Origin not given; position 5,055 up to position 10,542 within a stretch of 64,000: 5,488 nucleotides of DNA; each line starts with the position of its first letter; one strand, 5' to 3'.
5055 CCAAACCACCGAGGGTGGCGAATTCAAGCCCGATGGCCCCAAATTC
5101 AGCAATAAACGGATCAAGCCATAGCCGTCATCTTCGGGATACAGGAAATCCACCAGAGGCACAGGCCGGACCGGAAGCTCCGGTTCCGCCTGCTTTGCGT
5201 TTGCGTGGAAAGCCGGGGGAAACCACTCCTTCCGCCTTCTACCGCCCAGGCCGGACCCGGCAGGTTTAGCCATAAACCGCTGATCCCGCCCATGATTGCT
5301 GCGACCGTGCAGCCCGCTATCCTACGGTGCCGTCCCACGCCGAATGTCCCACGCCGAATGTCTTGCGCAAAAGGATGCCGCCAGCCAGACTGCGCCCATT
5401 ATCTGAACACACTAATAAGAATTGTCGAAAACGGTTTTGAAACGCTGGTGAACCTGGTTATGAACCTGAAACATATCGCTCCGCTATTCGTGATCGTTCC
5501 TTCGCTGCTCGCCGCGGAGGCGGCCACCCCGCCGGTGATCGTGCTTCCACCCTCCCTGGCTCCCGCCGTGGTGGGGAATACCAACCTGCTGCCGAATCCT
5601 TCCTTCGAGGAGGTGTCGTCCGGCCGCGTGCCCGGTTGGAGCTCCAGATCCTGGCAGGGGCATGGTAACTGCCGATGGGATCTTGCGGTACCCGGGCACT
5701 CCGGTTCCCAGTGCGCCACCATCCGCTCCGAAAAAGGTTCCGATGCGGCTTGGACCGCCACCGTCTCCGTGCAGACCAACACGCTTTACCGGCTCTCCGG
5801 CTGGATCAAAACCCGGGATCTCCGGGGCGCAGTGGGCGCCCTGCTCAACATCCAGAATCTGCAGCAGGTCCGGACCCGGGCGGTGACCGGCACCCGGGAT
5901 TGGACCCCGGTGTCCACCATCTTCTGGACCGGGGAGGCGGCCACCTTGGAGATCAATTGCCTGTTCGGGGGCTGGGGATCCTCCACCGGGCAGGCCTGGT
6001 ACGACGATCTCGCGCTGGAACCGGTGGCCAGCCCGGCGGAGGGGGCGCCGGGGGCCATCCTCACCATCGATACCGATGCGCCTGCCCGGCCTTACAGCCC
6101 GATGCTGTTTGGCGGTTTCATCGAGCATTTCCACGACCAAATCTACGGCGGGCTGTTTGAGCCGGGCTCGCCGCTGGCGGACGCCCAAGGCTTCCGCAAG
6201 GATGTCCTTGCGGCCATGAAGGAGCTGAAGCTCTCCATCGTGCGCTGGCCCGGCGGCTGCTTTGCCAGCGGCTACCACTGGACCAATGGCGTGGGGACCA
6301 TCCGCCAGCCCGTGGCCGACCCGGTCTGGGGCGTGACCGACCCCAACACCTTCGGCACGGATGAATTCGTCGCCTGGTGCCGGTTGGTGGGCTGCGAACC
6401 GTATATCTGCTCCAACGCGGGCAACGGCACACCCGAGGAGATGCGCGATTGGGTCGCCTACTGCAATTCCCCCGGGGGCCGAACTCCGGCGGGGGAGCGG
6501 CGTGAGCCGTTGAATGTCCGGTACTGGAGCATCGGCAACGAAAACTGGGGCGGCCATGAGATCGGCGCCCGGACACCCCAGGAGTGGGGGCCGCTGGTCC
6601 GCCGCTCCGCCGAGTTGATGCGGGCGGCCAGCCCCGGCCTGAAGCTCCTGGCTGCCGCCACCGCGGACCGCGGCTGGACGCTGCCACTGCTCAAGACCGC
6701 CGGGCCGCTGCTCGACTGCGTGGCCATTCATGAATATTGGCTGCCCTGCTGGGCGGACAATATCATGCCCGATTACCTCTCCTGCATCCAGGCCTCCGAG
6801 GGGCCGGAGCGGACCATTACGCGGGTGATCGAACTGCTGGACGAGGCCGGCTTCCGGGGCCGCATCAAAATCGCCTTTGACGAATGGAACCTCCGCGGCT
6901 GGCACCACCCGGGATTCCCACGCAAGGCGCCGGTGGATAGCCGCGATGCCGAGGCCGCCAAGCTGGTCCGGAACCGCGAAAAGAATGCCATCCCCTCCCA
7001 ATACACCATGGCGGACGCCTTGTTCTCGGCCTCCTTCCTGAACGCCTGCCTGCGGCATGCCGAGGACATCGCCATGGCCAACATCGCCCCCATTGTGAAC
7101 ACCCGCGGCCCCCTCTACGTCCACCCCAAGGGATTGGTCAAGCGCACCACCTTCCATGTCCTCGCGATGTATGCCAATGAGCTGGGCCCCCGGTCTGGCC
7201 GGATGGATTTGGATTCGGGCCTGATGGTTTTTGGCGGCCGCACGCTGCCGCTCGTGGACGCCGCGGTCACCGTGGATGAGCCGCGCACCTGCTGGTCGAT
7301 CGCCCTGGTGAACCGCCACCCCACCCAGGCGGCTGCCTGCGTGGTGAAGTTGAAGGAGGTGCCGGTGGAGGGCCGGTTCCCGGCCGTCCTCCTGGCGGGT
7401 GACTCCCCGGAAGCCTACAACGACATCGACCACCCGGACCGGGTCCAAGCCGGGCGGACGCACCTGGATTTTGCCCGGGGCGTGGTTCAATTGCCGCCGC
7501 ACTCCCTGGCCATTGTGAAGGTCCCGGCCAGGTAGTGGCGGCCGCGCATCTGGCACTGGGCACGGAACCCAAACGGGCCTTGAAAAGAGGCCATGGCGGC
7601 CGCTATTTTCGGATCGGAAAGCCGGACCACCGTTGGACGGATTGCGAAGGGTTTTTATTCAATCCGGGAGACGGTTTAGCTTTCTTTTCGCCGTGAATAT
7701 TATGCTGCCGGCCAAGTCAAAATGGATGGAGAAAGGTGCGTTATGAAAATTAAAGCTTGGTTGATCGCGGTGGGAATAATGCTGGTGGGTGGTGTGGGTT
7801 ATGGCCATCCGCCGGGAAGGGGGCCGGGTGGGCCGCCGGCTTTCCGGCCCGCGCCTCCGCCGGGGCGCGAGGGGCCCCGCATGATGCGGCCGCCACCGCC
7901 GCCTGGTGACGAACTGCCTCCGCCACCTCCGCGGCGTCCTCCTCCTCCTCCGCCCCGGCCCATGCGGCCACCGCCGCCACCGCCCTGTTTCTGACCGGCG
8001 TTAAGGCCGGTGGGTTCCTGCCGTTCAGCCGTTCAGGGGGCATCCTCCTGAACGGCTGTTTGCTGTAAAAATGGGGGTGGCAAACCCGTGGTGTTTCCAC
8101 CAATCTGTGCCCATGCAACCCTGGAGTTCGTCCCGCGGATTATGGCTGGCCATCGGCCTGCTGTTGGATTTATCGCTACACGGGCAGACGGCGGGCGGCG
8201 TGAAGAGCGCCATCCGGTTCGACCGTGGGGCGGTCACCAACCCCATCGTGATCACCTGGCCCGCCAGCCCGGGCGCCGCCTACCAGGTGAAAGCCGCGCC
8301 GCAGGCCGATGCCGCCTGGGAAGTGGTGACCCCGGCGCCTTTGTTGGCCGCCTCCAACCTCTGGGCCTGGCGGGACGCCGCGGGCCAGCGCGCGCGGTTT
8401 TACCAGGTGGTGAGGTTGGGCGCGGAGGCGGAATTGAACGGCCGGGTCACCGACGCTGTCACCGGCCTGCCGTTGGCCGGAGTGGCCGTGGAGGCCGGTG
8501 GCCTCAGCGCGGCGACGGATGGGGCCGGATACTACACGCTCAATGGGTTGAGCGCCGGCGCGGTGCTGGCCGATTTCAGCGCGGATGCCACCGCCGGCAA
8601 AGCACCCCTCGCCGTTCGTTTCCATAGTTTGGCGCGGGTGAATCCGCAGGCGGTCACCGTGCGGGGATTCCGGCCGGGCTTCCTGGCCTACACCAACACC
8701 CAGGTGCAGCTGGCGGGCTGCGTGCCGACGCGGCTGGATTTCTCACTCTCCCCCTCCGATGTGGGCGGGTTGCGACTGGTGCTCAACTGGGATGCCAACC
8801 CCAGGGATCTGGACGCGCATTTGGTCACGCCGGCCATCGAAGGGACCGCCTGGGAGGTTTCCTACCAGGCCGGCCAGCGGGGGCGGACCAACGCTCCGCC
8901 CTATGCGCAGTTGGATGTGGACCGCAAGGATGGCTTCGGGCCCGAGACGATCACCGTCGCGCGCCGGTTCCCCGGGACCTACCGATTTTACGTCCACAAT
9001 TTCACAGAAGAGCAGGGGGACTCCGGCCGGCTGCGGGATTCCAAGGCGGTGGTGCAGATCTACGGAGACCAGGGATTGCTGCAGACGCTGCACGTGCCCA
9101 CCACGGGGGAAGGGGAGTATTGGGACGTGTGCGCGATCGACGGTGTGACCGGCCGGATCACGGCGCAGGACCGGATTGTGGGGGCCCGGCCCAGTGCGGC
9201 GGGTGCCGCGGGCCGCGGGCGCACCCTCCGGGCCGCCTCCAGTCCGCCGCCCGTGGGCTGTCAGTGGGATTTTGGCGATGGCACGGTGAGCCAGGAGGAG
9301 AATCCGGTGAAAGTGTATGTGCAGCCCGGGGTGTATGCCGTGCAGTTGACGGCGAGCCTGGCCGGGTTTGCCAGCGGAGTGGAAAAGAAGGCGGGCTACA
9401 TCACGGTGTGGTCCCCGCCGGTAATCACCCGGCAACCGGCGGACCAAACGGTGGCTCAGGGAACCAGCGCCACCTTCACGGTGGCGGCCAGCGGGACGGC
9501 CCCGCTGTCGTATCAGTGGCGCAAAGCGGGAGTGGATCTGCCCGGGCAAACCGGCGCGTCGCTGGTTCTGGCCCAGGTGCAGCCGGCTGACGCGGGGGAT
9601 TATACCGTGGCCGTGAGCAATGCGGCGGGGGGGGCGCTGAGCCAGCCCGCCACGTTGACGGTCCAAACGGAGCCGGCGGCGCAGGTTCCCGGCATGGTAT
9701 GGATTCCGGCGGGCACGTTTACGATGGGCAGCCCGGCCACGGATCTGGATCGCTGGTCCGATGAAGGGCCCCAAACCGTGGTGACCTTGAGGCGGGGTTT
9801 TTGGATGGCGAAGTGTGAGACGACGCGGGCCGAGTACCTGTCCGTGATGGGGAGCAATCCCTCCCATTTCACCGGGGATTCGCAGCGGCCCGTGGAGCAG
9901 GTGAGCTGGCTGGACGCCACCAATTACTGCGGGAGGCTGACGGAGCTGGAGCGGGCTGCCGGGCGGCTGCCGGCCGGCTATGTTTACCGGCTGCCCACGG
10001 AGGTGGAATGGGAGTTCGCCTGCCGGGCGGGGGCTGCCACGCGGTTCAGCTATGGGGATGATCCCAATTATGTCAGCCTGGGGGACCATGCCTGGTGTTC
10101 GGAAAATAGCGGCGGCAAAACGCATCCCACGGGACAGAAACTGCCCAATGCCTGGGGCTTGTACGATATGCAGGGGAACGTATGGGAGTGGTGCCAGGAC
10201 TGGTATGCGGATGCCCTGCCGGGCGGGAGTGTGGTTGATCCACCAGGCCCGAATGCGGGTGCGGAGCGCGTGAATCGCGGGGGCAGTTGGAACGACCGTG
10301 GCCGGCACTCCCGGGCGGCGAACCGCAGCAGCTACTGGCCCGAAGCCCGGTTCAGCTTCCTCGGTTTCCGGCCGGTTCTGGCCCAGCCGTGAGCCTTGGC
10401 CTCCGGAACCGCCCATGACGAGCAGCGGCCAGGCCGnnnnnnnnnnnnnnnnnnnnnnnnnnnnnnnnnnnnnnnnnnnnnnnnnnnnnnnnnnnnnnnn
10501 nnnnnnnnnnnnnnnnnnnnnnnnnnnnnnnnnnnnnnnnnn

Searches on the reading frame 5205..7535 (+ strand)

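Call 40: search_protein_families(library=pfam, max_evalue=0.00001, proteins=[window:5205-7535:+])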
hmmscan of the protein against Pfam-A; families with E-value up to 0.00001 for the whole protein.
window:5205-7535:+ (776 aa): 1 family
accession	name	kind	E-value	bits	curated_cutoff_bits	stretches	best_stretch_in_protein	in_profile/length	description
PF06964.18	Alpha-L-AF_C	-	2.1e-22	80.6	27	1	559-767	1-165/165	Alpha-L-arabinofuranosidase C-terminal domain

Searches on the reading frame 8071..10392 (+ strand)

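Call 40: search_protein_families(library=pfam, max_evalue=0.00001, proteins=[window:8071-10392:+])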
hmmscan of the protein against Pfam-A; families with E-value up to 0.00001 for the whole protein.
window:8071-10392:+ (773 aa): 7 families
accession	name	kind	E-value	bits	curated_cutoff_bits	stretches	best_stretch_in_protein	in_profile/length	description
PF03781.23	FGE-sulfatase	-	1.2e-46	159.9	23.3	1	539-769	2-254/255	Sulfatase-modifying factor enzyme 1-like domain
PF18911.6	PKD_4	-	3.3e-13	49.9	27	1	394-429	34-69/85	PKD domain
PF13927.12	Ig_3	-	2.8e-12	47.4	30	1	449-517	1-78/78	Immunoglobulin domain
PF00801.26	PKD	-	3.1e-12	46.8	23.5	1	376-430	9-67/80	PKD domain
PF07679.22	I-set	-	1.5e-10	41.4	23.7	1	450-531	1-90/90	Immunoglobulin I-set domain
PF13895.12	Ig_2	-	3.6e-08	34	27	1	450-531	2-79/79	Immunoglobulin domain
PF13620.12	CarboxypepD_reg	-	3.4e-06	27.7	32.3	1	122-173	2-58/82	Carboxypeptidase regulatory-like domain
